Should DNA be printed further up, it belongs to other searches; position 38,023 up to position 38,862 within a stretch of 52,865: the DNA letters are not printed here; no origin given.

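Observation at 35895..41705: Operon of a STAND-like SARP regulator with three DUF4242 domains, OsmC and a flavin oxidoreductase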

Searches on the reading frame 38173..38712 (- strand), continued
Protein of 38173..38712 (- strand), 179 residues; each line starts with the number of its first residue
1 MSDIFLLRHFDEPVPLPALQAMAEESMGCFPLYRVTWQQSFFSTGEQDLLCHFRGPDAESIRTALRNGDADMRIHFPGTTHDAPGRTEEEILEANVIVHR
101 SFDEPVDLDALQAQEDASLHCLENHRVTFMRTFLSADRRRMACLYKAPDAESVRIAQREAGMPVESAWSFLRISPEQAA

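Call 69: find_homologous_proteins(query=L026:632-2818:-, max_evalue=1e-20)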
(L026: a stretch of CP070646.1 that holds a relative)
Query L026:632-2818:- (728 aa): 7977 proteins with E <= 1e-20 among 8000 candidates; the best 120 are listed.
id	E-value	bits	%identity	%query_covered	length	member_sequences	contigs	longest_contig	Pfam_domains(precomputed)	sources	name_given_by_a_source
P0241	0.0e+0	1463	84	100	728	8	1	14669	PF13434.13,PF00743.26,PF13450.13,PF07992.21,PF13738.13,PF14026.13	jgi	jgi:cation diffusion facilitator CzcD-associated flavoprotein CzcO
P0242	0.0e+0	1410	80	100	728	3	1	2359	PF13434.13,PF00743.26,PF13450.13,PF07992.21,PF13738.13,PF14026.13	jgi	-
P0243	0.0e+0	1399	80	100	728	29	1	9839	PF13434.13,PF00743.26,PF13450.13,PF07992.21,PF13738.13,PF14026.13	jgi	jgi:cation diffusion facilitator CzcD-associated flavoprotein CzcO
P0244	0.0e+0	1199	68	100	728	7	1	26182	PF01266.31,PF13434.13,PF00743.26,PF13450.13,PF07992.21,PF13738.13,PF13454.13,PF14026.13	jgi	jgi:cation diffusion facilitator CzcD-associated flavoprotein CzcO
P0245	0.0e+0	1184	69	99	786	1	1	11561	PF13434.13,PF00743.26,PF13450.13,PF07992.21,PF13738.13,PF14026.13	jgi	-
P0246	0.0e+0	1178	69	100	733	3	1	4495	PF13434.13,PF00743.26,PF13450.13,PF07992.21,PF13738.13,PF14026.13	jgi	jgi:cyclohexanone monooxygenase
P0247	0.0e+0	1148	67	100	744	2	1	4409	PF13434.13,PF00743.26,PF13450.13,PF07992.21,PF13738.13,PF03486.21,PF13454.13,PF14026.13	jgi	-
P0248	0.0e+0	1147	67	100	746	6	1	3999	PF13434.13,PF00743.26,PF13450.13,PF07992.21,PF13738.13,PF14026.13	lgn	-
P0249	0.0e+0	1142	65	100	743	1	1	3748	PF00743.26,PF13450.13,PF07992.21,PF13738.13,PF14026.13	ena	-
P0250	0.0e+0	1133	65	100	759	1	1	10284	PF13434.13,PF00743.26,PF13450.13,PF07992.21,PF13738.13,PF03486.21,PF13454.13,PF14026.13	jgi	-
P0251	0.0e+0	1124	64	100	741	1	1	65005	PF13434.13,PF00743.26,PF13450.13,PF07992.21,PF13738.13,PF14026.13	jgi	jgi:cyclohexanone monooxygenase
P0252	0.0e+0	1116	65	100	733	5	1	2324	PF13434.13,PF00743.26,PF13450.13,PF07992.21,PF13738.13,PF14026.13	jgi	jgi:cation diffusion facilitator CzcD-associated flavoprotein CzcO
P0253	0.0e+0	1114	64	100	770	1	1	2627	PF01266.31,PF13434.13,PF00743.26,PF13450.13,PF07992.21,PF13738.13,PF13454.13,PF14026.13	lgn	-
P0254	0.0e+0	1111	64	100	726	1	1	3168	PF01266.31,PF13434.13,PF00743.26,PF13450.13,PF07992.21,PF13738.13,PF14026.13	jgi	jgi:cation diffusion facilitator CzcD-associated flavoprotein CzcO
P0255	0.0e+0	1108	64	100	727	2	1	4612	PF01266.31,PF13434.13,PF00743.26,PF13450.13,PF07992.21,PF13738.13,PF03486.21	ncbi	ncbi:MAG: NAD(P)-binding domain-containing protein [Gammaproteobacteria bacterium]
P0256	0.0e+0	1106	64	100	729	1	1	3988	PF01266.31,PF13434.13,PF00743.26,PF13450.13,PF07992.21,PF13738.13,PF14026.13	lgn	-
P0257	0.0e+0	1100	64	100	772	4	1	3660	PF13434.13,PF00743.26,PF13450.13,PF07992.21,PF13738.13,PF03486.21,PF14026.13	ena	-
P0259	0.0e+0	1097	65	100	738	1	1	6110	PF00743.26,PF13450.13,PF07992.21,PF13738.13,PF03486.21,PF14026.13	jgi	jgi:cation diffusion facilitator CzcD-associated flavoprotein CzcO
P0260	0.0e+0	1089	63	100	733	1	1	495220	PF01266.31,PF00743.26,PF13450.13,PF07992.21,PF13738.13,PF14026.13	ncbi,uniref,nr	ncbi:DUF4242 domain-containing protein [Halomonas sp. TRM85114]|uniref:nickel-binding protein n=1 Ta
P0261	0.0e+0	1087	64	100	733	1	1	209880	PF00743.26,PF13450.13,PF07992.21,PF13738.13,PF14026.13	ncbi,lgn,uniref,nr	ncbi:flavin-containing monooxygenase [Halomonas korlensis]|uniref:Cyclohexanone monooxygenase n=1 Ta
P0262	0.0e+0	1084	64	100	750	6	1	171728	PF00743.26,PF13450.13,PF07992.21,PF13738.13,PF14026.13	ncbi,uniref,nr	ncbi:NAD(P)-binding domain-containing protein [Halomonas kalidii]|uniref:NAD(P)-binding domain-conta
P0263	0.0e+0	1083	63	100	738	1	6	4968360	PF01266.31,PF13434.13,PF00743.26,PF13450.13,PF07992.21,PF13738.13,PF14026.13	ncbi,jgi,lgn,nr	ncbi:MAG: DUF4242 domain-containing protein [Pseudorhodoplanes sp.]|jgi:cation diffusion facilitator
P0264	0.0e+0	1080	64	97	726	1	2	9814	PF00743.26,PF13450.13,PF07992.21,PF13738.13,PF14026.13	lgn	-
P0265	0.0e+0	1078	64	99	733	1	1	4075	PF13434.13,PF00743.26,PF13450.13,PF07992.21,PF13738.13,PF14026.13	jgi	jgi:cation diffusion facilitator CzcD-associated flavoprotein CzcO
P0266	0.0e+0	1078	63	100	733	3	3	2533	PF01266.31,PF00743.26,PF13450.13,PF07992.21,PF13738.13,PF14026.13,PF01494.26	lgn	-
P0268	0.0e+0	1071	62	100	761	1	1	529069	PF13434.13,PF00743.26,PF13450.13,PF07992.21,PF13738.13,PF14026.13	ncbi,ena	-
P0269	0.0e+0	1070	62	100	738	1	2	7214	PF00743.26,PF13450.13,PF07992.21,PF13738.13,PF13454.13,PF14026.13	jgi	jgi:cation diffusion facilitator CzcD-associated flavoprotein CzcO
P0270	0.0e+0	1069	62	100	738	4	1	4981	PF13434.13,PF00743.26,PF13450.13,PF07992.21,PF13738.13,PF14026.13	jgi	-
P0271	0.0e+0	1069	62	100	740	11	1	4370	PF13434.13,PF00743.26,PF13450.13,PF07992.21,PF13738.13,PF03486.21,PF13454.13,PF14026.13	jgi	jgi:cation diffusion facilitator CzcD-associated flavoprotein CzcO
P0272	0.0e+0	1068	63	99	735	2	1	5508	PF13434.13,PF00743.26,PF13450.13,PF07992.21,PF13738.13,PF13454.13,PF14026.13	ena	-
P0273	0.0e+0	1065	63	100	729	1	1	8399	PF01266.31,PF13434.13,PF00743.26,PF13450.13,PF07992.21,PF13738.13,PF13454.13,PF14026.13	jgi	jgi:acetone monooxygenase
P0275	0.0e+0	1063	63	100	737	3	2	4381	PF13434.13,PF00743.26,PF13450.13,PF07992.21,PF13738.13,PF03486.21,PF14026.13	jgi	jgi:cation diffusion facilitator CzcD-associated flavoprotein CzcO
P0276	0.0e+0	1062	61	99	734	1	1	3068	PF01266.31,PF13434.13,PF00743.26,PF13450.13,PF07992.21,PF13738.13,PF03486.21,PF14026.13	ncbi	-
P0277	0.0e+0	1061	63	100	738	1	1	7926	PF01266.31,PF00743.26,PF13450.13,PF07992.21,PF00070.34,PF13738.13,PF13454.13,PF14026.13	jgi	jgi:cyclohexanone monooxygenase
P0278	0.0e+0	1058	63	99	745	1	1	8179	PF01266.31,PF13434.13,PF00743.26,PF13450.13,PF07992.21,PF13738.13,PF14026.13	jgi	jgi:cation diffusion facilitator CzcD-associated flavoprotein CzcO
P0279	0.0e+0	1058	62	100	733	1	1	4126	PF13434.13,PF00743.26,PF13450.13,PF07992.21,PF13738.13,PF14026.13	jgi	jgi:cation diffusion facilitator CzcD-associated flavoprotein CzcO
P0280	0.0e+0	1057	62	100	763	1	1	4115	PF01266.31,PF13434.13,PF00743.26,PF13450.13,PF07992.21,PF13738.13,PF14026.13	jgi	jgi:cation diffusion facilitator CzcD-associated flavoprotein CzcO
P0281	0.0e+0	1056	62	100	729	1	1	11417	PF01266.31,PF13434.13,PF00743.26,PF13450.13,PF07992.21,PF13738.13,PF03486.21,PF13454.13,PF14026.13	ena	-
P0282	0.0e+0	1054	61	100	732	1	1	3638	PF13434.13,PF00743.26,PF13450.13,PF07992.21,PF13738.13,PF13454.13,PF14026.13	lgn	-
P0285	0.0e+0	1051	61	99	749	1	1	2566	PF13434.13,PF00743.26,PF13450.13,PF07992.21,PF13738.13,PF14026.13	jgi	jgi:cation diffusion facilitator CzcD-associated flavoprotein CzcO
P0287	0.0e+0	1047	61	99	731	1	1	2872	PF01266.31,PF00743.26,PF13450.13,PF07992.21,PF13738.13,PF14026.13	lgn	-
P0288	0.0e+0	1040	60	99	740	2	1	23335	PF13434.13,PF00743.26,PF13450.13,PF07992.21,PF13738.13,PF13454.13,PF14026.13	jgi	jgi:cation diffusion facilitator CzcD-associated flavoprotein CzcO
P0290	0.0e+0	1026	60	100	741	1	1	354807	PF00743.26,PF13450.13,PF07992.21,PF13738.13,PF14026.13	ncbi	-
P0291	0.0e+0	1023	60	100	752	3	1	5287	PF00743.26,PF13450.13,PF07992.21,PF00070.34,PF13738.13,PF03486.21,PF14026.13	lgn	-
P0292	0.0e+0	1018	60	100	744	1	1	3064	PF13434.13,PF00743.26,PF13450.13,PF07992.21,PF02826.26,PF13738.13,PF14026.13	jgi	jgi:cyclohexanone monooxygenase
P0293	0.0e+0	1015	62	98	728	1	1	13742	PF00743.26,PF13450.13,PF07992.21,PF13738.13,PF14026.13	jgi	-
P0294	0.0e+0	1015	60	99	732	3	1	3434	PF13434.13,PF00743.26,PF13450.13,PF07992.21,PF13738.13,PF14026.13,PF01494.26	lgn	-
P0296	0.0e+0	1011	60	99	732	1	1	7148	PF13434.13,PF00743.26,PF13450.13,PF07992.21,PF13738.13,PF14026.13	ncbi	-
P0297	3.3e-298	1009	60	100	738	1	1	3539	PF01266.31,PF00743.26,PF13450.13,PF07992.21,PF13738.13,PF14026.13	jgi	-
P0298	5.3e-298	1009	60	100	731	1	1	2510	PF01266.31,PF00743.26,PF13450.13,PF07992.21,PF13738.13,PF14026.13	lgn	-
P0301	6.1e-297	1005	59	99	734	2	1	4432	PF01266.31,PF13434.13,PF00743.26,PF13450.13,PF07992.21,PF13738.13,PF03486.21,PF14026.13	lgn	-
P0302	5.5e-296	1002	60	100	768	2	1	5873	PF01266.31,PF13434.13,PF00743.26,PF13450.13,PF07992.21,PF13738.13,PF14026.13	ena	-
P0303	1.1e-295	1001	59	99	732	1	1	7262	PF01266.31,PF13434.13,PF00743.26,PF13450.13,PF07992.21,PF13738.13,PF14026.13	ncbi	-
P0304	8.8e-294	995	61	99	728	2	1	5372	PF00743.26,PF13450.13,PF07992.21,PF13738.13,PF14026.13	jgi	jgi:cation diffusion facilitator CzcD-associated flavoprotein CzcO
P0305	2.1e-291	987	59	100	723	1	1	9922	PF13434.13,PF00743.26,PF13450.13,PF07992.21,PF13738.13,PF14026.13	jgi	jgi:cation diffusion facilitator CzcD-associated flavoprotein CzcO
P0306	3.8e-291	986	59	100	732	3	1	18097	PF13434.13,PF00743.26,PF13450.13,PF07992.21,PF13738.13,PF14026.13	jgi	jgi:acetone monooxygenase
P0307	1.4e-289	981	60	95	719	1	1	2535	PF01266.31,PF13434.13,PF00743.26,PF13450.13,PF07992.21,PF13738.13,PF14026.13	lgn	-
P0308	1.1e-288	978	59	99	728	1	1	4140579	PF13434.13,PF00743.26,PF13450.13,PF07992.21,PF13738.13,PF14026.13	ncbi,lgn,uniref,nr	ncbi:NAD(P)-binding domain-containing protein [Halomonas sp. BM-2019]|uniref:NAD(P)-binding domain-c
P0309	1.6e-287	974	58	100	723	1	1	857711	PF13434.13,PF00743.26,PF13450.13,PF07992.21,PF13738.13,PF03486.21,PF14026.13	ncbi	-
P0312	6.2e-285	965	57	100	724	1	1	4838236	PF13434.13,PF00743.26,PF13450.13,PF07992.21,PF13738.13,PF14026.13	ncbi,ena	-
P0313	3.5e-284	963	59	99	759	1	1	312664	PF01266.31,PF00743.26,PF13450.13,PF07992.21,PF13738.13,PF14026.13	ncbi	-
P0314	1.7e-283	961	57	100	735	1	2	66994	PF01266.31,PF13434.13,PF00743.26,PF13450.13,PF07992.21,PF00070.34,PF13738.13,PF14026.13,PF05834.19,PF01494.26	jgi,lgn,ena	-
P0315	6.1e-283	959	57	100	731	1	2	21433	PF01266.31,PF13434.13,PF00743.26,PF13450.13,PF07992.21,PF13738.13,PF14026.13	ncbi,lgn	ncbi:MAG: NAD(P)-binding domain-containing protein [Sandaracinaceae bacterium]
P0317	7.3e-280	949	57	100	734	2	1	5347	PF13434.13,PF00743.26,PF13450.13,PF07992.21,PF13738.13,PF14026.13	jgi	jgi:cation diffusion facilitator CzcD-associated flavoprotein CzcO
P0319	4.7e-279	946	58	100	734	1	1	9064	PF13434.13,PF00743.26,PF13450.13,PF07992.21,PF02826.26,PF13738.13,PF14026.13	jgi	jgi:cation diffusion facilitator CzcD-associated flavoprotein CzcO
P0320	1.1e-278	945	58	99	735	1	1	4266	PF13434.13,PF00743.26,PF13450.13,PF07992.21,PF13738.13,PF14026.13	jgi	-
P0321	5.3e-275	932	56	100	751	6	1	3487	PF13434.13,PF00743.26,PF13450.13,PF07992.21,PF13738.13,PF13454.13,PF14026.13,PF05834.19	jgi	-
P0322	4.3e-272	923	57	100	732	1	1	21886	PF13434.13,PF00743.26,PF13450.13,PF07992.21,PF13738.13,PF03486.21,PF13454.13,PF14026.13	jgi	jgi:cyclohexanone monooxygenase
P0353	6.9e-213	727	60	71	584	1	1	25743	PF13434.13,PF00743.26,PF13450.13,PF07992.21,PF13738.13,PF13454.13,PF14026.13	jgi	jgi:cyclohexanone monooxygenase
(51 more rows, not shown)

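Call 76: search_protein_families(library=padloc, proteins=[window:38173-38712:-], max_evalue=0.01)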
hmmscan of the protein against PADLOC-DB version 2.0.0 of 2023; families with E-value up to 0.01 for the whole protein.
window:38173-38712:- (179 aa): 0 families

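Call 77: search_protein_families(library=ncbifam, proteins=[L007:2302-3231:-, L026:632-2818:-, L004:5719-8004:+], max_evalue=0.00001)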
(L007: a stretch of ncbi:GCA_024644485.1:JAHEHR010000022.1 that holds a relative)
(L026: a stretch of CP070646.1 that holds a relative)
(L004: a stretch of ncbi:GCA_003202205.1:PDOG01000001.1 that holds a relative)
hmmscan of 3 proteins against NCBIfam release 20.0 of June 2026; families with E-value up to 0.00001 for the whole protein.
L007:2302-3231:- (309 aa): 0 families

L026:632-2818:- (728 aa): 4 families
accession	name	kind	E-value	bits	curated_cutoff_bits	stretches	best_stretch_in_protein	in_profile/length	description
NF045818.1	Neo-PentlctneDsynPtlE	equivalog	6.9e-84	282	1100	2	201-428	48-283/587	neopentalenolactone/pentalenolactone D synthase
NF040505.1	ArsO_flavin_mono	equivalog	8.4e-24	84.6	425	1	203-406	2-195/346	ArsO family NAD(P)H-dependent flavin-containing monooxygenase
NF058570.1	trimeth_mono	equivalog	2.7e-09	36.7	675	1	206-386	4-209/443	trimethylamine monooxygenase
NF009409.0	PRK12770.1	subfamily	8.9e-06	25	343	0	201-253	18-69/360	putative glutamate synthase subunit beta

L004:5719-8004:+ (761 aa): 0 families

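Call 79: find_encoding_contigs(protein=P0260, flank=7000, max_places=1)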
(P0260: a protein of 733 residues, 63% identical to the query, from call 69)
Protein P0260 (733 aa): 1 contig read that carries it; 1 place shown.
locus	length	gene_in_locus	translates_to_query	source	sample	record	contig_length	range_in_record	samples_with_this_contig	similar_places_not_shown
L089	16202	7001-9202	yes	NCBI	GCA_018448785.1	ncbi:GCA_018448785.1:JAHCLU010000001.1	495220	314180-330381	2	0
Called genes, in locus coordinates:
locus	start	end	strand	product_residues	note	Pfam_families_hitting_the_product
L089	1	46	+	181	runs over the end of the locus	PF04290:DctQ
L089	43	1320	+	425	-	PF06808:DctM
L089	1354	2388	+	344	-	PF00850:Hist_deacetyl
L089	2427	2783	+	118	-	PF01042:Ribonuc_L-PSP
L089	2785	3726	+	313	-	PF02423:OCD_Mu_crystall, PF01488:Shikimate_DH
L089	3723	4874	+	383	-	PF00850:Hist_deacetyl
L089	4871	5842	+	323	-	PF01063:Aminotran_4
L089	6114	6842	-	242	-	PF00588:SpoU_methylase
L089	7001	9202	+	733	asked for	PF14026:SCO4226-like (weak), PF00743:FMO-like, PF01266:DAO (faint), PF07992:Pyr_redox_2, PF13450:NAD_binding_8, PF13738:Pyr_redox_3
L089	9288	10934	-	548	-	-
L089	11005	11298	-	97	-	PF00166:Cpn10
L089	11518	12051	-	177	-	PF04186:FxsA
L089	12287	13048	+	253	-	PF00106:adh_short, PF08659:KR, PF23441:SDR (weak), PF13561:adh_short_C2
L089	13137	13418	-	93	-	PF14520:HHH_5 (faint), PF12836:HHH_3, PF00633:HHH (faint), PF03934:T2SSK (weak)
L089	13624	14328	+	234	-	PF00215:OMPdecase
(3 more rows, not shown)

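Call 80: find_encoding_contigs(protein=P0263, flank=7000, max_places=1)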
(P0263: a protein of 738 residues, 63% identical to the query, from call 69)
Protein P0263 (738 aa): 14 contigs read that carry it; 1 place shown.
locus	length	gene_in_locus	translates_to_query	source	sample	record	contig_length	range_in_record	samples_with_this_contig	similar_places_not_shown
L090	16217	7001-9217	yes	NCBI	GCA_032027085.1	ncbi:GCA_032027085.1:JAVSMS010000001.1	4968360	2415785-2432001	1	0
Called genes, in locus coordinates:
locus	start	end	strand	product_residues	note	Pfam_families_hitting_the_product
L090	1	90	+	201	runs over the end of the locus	PF21176:RecR_HhH, PF02132:RecR_ZnF (weak), PF01751:Toprim (weak), PF13662:Toprim_4, PF21175:RecR_C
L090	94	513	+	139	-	PF03960:ArsC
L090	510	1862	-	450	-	PF07690:MFS_1, PF13000:Acatn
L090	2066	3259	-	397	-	PF02646:RmuC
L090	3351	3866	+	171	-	PF01327:Pep_deformylase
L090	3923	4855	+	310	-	PF00551:Formyl_trans_N, PF02911:Formyl_trans_C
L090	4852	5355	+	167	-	PF13527:Acetyltransf_9, PF00583:Acetyltransf_1, PF13673:Acetyltransf_10 (weak), PF13508:Acetyltransf_7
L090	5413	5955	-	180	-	PF01243:PNPOx_N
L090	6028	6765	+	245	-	PF01416:PseudoU_synth_1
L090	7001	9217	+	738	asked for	PF14026:SCO4226-like, PF00743:FMO-like, PF01266:DAO (faint), PF07992:Pyr_redox_2, PF13450:NAD_binding_8 (weak), PF13738:Pyr_redox_3, PF13434:Lys_Orn_oxgnase (weak)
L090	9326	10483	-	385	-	PF01546:Peptidase_M20, PF07687:M20_dimer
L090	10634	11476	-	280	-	PF14805:THDPS_N_2, PF00132:Hexapep (faint), PF14602:Hexapep_2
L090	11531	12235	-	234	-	PF00702:Hydrolase, PF13419:HAD_2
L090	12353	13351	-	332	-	PF06282:DUF1036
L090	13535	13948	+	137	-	-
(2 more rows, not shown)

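Call 81: find_encoding_contigs(protein=P0251, flank=7000, max_places=1)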
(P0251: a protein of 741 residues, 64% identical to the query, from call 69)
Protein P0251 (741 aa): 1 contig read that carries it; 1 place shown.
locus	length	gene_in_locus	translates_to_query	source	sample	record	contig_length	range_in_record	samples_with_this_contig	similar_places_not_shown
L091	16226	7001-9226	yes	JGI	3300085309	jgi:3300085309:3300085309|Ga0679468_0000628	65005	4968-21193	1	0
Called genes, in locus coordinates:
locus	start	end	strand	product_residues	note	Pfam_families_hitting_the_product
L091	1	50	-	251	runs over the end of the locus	PF06764:DUF1223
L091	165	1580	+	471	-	-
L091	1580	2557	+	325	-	PF11453:DUF2950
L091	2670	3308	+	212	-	-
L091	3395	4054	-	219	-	PF13489:Methyltransf_23, PF13847:Methyltransf_31, PF08241:Methyltransf_11, PF08242:Methyltransf_12, PF13649:Methyltransf_25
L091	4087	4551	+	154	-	PF00472:RF-1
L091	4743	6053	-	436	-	PF00070:Pyr_redox (faint), PF01266:DAO (weak), PF01494:FAD_binding_3 (weak), PF07992:Pyr_redox_2, PF13450:NAD_binding_8 (faint), PF13738:Pyr_redox_3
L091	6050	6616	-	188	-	PF02566:OsmC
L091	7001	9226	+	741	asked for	PF14026:SCO4226-like (weak), PF00743:FMO-like, PF07992:Pyr_redox_2, PF13450:NAD_binding_8 (weak), PF13738:Pyr_redox_3, PF13434:Lys_Orn_oxgnase (weak)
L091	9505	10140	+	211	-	PF05724:TPMT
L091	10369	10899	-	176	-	PF14026:SCO4226-like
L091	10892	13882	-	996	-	PF03704:BTAD (weak), PF13191:AAA_16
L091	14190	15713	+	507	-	PF00291:PALP, PF00462:Glutaredoxin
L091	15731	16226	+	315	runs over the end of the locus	PF14226:DIOX_N, PF03171:2OG-FeII_Oxy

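Call 88: find_encoding_contigs(protein=P0001, flank=3000, max_places=2)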
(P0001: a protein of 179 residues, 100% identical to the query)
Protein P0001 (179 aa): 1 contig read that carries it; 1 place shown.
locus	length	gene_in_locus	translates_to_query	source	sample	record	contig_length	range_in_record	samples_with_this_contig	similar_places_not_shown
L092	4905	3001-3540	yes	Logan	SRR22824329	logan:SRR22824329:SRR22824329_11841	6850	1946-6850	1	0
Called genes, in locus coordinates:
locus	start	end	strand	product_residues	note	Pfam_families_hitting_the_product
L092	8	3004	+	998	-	PF03704:BTAD, PF13191:AAA_16, PF13401:AAA_22 (weak), PF13424:TPR_12 (weak)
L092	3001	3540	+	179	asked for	PF14026:SCO4226-like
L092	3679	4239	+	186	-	PF02566:OsmC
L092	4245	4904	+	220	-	?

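Call 89: find_encoding_contigs(protein=P0002, flank=3000, max_places=2)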
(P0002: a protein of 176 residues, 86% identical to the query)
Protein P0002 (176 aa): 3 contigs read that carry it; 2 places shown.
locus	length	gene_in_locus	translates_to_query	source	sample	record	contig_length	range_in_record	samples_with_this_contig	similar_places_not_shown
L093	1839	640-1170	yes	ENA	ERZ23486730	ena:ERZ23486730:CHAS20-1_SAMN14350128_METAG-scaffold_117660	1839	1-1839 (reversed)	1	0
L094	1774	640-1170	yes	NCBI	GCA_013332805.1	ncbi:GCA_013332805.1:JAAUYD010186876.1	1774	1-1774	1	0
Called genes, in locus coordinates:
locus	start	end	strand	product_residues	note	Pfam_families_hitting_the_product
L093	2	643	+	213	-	?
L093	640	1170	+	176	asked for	PF14026:SCO4226-like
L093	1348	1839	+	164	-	?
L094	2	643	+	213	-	?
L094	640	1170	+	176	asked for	PF14026:SCO4226-like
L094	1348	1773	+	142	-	?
